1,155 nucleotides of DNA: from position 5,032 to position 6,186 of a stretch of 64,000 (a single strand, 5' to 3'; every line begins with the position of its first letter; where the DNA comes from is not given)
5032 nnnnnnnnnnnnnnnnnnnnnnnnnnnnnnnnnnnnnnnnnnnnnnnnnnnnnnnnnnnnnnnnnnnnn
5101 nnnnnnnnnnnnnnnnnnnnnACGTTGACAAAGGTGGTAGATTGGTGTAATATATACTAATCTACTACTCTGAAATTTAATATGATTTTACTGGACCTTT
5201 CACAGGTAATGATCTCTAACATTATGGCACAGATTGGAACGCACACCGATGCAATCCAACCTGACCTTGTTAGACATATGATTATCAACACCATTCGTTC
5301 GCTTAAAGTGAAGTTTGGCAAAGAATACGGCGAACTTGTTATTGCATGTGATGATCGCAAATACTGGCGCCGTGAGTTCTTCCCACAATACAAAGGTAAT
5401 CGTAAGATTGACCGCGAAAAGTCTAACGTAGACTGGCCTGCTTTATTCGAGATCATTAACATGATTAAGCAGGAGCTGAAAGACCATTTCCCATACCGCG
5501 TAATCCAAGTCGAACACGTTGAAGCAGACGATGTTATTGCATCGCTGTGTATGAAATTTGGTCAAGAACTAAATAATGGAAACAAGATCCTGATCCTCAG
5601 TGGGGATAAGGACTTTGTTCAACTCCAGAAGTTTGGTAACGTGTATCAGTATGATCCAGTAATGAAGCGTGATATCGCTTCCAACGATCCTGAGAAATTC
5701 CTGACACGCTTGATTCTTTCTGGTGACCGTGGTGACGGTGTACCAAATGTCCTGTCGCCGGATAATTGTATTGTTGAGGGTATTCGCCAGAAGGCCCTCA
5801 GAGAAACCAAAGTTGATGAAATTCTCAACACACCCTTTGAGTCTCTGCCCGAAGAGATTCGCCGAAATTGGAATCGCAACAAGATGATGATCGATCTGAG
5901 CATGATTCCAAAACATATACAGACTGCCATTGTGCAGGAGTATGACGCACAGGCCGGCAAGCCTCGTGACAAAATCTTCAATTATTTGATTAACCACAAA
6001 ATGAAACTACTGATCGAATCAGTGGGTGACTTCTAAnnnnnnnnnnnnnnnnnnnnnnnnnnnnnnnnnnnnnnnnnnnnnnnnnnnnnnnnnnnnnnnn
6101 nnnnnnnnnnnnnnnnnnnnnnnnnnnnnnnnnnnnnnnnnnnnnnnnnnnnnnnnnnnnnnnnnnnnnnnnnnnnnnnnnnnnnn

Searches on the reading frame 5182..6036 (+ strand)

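Call 41: search_protein_families(library=pfam, proteins=[window:5182-6036:+], max_evalue=0.001)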
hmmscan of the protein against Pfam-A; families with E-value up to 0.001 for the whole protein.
window:5182-6036:+ (284 aa): 2 families
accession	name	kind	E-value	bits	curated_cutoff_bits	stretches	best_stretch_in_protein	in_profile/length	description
PF02739.22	5_3_exonuc_N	-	4e-18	66.1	34.3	1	32-171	34-157/164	5'-3' exonuclease, N-terminal resolvase-like domain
PF09293.15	RNaseH_C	-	6e-14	52.9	25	1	177-284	10-124/124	T4 RNase H, C terminal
